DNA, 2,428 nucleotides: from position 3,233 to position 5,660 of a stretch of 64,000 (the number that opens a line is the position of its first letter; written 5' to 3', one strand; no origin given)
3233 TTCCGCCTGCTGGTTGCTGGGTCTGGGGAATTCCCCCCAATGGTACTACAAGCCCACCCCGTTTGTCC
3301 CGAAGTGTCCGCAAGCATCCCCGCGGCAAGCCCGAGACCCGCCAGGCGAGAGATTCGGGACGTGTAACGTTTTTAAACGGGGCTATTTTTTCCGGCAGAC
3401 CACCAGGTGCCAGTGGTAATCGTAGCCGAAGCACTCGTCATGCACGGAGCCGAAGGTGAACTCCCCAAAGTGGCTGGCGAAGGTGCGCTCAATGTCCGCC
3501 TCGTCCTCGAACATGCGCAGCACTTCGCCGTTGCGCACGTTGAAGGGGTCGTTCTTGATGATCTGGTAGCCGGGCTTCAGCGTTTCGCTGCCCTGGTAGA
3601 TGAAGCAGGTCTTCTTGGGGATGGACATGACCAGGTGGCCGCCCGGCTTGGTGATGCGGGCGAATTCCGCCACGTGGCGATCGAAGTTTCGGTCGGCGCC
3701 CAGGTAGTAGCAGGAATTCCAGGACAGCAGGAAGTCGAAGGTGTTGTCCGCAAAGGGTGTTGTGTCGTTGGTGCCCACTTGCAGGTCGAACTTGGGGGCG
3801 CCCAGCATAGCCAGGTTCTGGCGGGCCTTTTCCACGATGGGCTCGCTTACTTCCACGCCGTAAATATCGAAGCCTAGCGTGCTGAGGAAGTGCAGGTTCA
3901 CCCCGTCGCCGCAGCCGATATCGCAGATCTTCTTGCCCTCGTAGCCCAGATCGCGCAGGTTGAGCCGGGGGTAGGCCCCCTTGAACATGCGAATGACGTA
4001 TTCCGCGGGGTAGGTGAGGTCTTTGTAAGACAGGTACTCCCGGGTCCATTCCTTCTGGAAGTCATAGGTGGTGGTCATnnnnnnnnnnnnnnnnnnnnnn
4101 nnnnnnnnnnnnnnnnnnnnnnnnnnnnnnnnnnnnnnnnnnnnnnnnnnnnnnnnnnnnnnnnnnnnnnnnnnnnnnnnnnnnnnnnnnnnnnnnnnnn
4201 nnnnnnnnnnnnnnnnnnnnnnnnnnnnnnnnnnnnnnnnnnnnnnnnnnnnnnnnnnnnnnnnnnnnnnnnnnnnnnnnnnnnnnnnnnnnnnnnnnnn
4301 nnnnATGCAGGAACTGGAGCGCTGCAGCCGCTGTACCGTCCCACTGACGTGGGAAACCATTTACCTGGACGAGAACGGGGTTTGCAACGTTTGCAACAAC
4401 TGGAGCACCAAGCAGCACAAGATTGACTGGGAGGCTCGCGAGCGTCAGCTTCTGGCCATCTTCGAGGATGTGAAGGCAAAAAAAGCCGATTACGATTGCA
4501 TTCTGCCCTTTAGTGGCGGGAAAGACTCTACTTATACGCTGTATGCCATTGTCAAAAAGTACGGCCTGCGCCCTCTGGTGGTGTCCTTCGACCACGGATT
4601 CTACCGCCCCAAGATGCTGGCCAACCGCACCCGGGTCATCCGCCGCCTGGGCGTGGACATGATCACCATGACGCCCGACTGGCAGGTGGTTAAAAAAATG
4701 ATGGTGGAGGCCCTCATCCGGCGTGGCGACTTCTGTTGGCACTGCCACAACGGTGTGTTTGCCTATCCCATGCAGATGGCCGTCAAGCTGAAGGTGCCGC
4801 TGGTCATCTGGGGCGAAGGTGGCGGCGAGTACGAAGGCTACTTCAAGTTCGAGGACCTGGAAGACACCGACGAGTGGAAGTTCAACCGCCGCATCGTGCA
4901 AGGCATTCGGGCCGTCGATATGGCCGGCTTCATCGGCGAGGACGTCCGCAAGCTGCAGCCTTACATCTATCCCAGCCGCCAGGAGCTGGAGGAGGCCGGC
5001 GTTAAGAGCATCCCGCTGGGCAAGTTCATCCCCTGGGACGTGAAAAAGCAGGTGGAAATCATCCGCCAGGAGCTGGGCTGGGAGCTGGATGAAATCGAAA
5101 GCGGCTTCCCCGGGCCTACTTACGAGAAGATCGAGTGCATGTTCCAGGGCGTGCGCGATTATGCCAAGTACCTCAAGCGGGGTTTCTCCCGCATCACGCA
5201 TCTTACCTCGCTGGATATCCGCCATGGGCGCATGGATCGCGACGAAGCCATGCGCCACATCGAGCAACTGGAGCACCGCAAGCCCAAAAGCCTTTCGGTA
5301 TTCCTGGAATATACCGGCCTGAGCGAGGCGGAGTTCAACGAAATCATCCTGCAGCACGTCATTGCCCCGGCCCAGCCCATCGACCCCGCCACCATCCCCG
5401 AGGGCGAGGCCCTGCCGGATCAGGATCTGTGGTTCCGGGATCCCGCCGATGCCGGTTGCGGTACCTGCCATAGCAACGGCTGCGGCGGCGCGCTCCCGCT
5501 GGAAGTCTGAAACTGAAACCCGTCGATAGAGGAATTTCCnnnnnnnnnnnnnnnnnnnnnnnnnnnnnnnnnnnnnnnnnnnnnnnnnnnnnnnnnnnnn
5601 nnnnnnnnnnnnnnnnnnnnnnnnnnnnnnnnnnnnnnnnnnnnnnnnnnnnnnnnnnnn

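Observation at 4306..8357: WbuXYZ-type acetamidino module with an intervening DUF4910 gene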

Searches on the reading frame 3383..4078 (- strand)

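Call 11: search_protein_families(library=pfam, proteins=[window:3383-4078:-])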
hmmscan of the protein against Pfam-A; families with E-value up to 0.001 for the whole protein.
window:3383-4078:- (231 aa): 9 families
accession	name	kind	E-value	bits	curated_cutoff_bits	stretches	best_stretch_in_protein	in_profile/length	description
PF08241.18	Methyltransf_11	-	8.3e-17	62.1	21.2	1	53-151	2-95/95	Methyltransferase domain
PF13649.12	Methyltransf_25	-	2.4e-16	60.7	27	1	51-147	1-97/97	Methyltransferase domain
PF13847.12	Methyltransf_31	-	2.3e-13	50.5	27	1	47-163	3-114/145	Methyltransferase domain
PF13489.12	Methyltransf_23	-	2.9e-12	47.1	27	1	46-161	21-124/164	Methyltransferase domain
PF08242.18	Methyltransf_12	-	3e-10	41.2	30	1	53-149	2-98/98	Methyltransferase domain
PF03848.20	TehB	-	1.3e-05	25.2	20.4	1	50-149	33-130/193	Tellurite resistance protein TehB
PF01209.24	Ubie_methyltran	-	2.8e-05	24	20.1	1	46-161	46-162/233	ubiE/COQ5 methyltransferase family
PF07021.18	MetW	-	7.5e-05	22.9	21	1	46-142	12-101/193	Methionine biosynthesis protein MetW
PF02353.26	CMAS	-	7.6e-05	22.6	27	1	47-151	62-164/273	Mycolic acid cyclopropane synthetase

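Call 13: search_protein_families(library=ncbifam, proteins=[window:3383-4078:-], max_evalue=0.00001)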
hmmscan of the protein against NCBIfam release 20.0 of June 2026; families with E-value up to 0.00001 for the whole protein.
window:3383-4078:- (231 aa): 19 families
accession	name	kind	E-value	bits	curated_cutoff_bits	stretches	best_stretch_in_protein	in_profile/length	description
NF047649.1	MTase_UXPK_star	exception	1.9e-15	56.6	460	1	28-151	59-181/283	methyltransferase/UXPK-star double selenoprotein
NF041536.1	ArsM_DUF2284_UU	exception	4e-13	48.5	575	1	47-152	76-181/459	arsenite methyltransferase/DUF2284 domain selenoprotein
NF045667.1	MTase_DVU1556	equivalog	1.6e-12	47.3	155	1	47-152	22-120/213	DVU_1556 family methyltransferase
NF041537.1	ArsM_AhpD_UU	exception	1.3e-11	43.9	510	1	47-151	76-180/345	arsenite methyltransferase/AhpD domain selenoprotein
NF008823.0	PRK11873.1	subfamily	5e-09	36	263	1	47-152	77-182/272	arsenite methyltransferase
NF045825.1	FAmtase_mtf2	equivalog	1.4e-08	34.3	400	1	46-167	57-174/248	fatty-acid O-methyltransferase Mtf2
TIGR02021.1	BchM-ChlM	equivalog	3.6e-08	33.1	158.9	1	45-145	52-149/218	magnesium protoporphyrin IX methyltransferase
NF040539.1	AST_met_ArsM_2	exception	5.4e-08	33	240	1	47-151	56-163/262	putative arsinothricin biosynthesis methyltransferase ArsM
NF001241.0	PRK00216.1-2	equivalog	3e-07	30.3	327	1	47-152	51-148/231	demethylmenaquinone methyltransferase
NF045882.1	PLipidMtase_Leg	equivalog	3.4e-07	30.3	390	1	50-151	45-143/207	phospholipid N-methyltransferase PmtA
TIGR01983.1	UbiG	equivalog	6.2e-07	28.9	102.95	1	46-157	48-157/228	bifunctional 2-polyprenyl-6-hydroxyphenol methylase/3-demethylubiquinol 3-O-methyltransferase UbiG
NF008992.0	PRK12335.1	equivalog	8.9e-07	28.3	303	1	49-150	124-222/289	SAM-dependent methyltransferase TehB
TIGR00477.1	tehB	equivalog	1.1e-06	28.1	219.5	1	50-149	76-172/238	tellurite resistance methyltransferase TehB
NF045823.1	PthPhpthDimycoMt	equivalog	1.4e-06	27.7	300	1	46-153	65-168/256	phthiotriol/phenolphthiotriol dimycocerosates methyltransferase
NF041675.1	sarc_dimgly_tmase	equivalog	4.9e-06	26.7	550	1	49-156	68-174/278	sarcosine/dimethylglycine N-methyltransferase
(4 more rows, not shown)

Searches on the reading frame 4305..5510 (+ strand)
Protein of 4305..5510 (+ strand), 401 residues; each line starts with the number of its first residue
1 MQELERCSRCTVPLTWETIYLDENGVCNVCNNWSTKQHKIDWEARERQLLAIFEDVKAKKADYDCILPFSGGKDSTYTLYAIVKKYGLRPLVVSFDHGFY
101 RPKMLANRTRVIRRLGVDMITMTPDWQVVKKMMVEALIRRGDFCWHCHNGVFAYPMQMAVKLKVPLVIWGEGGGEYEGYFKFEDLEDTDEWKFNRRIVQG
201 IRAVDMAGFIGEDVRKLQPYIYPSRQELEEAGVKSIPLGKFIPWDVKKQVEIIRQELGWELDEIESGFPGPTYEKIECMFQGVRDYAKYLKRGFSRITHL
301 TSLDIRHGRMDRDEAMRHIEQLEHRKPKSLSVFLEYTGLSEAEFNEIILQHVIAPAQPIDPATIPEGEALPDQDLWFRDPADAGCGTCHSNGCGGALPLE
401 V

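Call 7: search_protein_families(library=pfam, proteins=[window:4305-5510:+])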
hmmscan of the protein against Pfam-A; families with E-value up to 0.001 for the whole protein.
window:4305-5510:+ (401 aa): 0 families

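Call 8: search_protein_families(library=ncbifam, proteins=[window:4305-5510:+])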
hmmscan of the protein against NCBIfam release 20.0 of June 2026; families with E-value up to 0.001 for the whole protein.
window:4305-5510:+ (401 aa): 3 families
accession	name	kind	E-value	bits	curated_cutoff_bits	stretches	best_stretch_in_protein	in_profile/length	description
TIGR03573.1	WbuX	subfamily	2.2e-101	339.7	203.2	1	6-348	3-343/344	N-acetyl sugar amidotransferase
NF006351.0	PRK08576.1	equivalog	3.5e-05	22.6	290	1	47-171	215-338/436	hypothetical protein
TIGR00364.1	TIGR00364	equivalog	0.00049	19.7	150.3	0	65-142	1-75/201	7-cyano-7-deazaguanine synthase QueC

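Call 39: search_solved_structures(query=window:4305-5510:+, show_alignments=1, max_evalue=0.01)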
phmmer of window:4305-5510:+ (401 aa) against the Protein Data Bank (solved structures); distinct sequences matched with E-value up to 0.01: 1.
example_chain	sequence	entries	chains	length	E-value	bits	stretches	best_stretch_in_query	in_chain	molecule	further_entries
8wex_A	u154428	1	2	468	2.3e-30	109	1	17-344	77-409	N-acetyl sugar amidotransferase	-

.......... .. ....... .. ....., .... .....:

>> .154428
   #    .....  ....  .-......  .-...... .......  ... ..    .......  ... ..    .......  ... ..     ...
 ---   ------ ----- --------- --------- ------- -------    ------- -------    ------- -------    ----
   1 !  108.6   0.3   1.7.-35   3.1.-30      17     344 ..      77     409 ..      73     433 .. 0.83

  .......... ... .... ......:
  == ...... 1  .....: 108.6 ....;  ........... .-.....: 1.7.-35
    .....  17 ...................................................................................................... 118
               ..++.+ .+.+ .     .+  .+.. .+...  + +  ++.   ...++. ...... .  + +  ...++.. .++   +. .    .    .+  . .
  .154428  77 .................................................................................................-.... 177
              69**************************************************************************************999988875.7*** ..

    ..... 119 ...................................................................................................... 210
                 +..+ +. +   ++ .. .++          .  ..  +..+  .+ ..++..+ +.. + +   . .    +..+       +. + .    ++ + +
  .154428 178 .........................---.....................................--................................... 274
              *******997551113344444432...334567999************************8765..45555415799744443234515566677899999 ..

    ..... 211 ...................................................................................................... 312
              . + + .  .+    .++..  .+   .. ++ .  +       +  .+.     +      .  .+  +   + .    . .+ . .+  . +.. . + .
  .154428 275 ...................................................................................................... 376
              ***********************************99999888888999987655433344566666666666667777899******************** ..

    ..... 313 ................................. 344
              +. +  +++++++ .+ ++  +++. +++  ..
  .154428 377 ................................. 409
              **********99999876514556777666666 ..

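Call 56: find_related_loci(query=A2, collection=metagenome_contigs, flank=10000)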
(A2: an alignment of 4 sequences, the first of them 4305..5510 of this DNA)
Query A2 (401 aa) in metagenome_contigs; peptide patterns used: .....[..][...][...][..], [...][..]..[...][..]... (x = any residue, [..] = any of these).
600 stretches matched a pattern (row limit reached: there are more); 581 encode a relative of the query (tblastn E <= 1e-3); the best 80 are kept; 80 distinct loci.
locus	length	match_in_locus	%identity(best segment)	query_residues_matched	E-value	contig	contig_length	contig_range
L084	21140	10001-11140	65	4-384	0e+0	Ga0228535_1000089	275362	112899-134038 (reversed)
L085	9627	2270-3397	69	4-379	1e-178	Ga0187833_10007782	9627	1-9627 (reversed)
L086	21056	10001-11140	62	4-379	2e-168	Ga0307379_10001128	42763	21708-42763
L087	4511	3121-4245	52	2-376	3e-140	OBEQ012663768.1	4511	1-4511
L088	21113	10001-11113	53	6-376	3e-135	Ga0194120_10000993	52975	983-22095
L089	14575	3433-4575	54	4-379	1e-134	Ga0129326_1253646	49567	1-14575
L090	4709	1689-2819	53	1-378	3e-135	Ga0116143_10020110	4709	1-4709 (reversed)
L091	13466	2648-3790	54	4-379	6e-133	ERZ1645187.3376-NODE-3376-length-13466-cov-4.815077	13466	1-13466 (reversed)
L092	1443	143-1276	50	2-379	4e-142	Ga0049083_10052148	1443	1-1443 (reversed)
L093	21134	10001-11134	53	1-378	1e-130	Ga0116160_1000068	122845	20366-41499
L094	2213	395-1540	49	3-379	6e-139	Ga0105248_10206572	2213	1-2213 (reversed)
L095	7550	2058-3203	49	3-379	3e-130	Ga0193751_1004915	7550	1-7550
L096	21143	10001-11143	51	4-379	1e-129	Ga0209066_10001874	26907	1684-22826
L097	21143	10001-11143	51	4-382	4e-129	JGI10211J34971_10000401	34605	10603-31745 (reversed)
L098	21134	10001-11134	50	1-378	1e-128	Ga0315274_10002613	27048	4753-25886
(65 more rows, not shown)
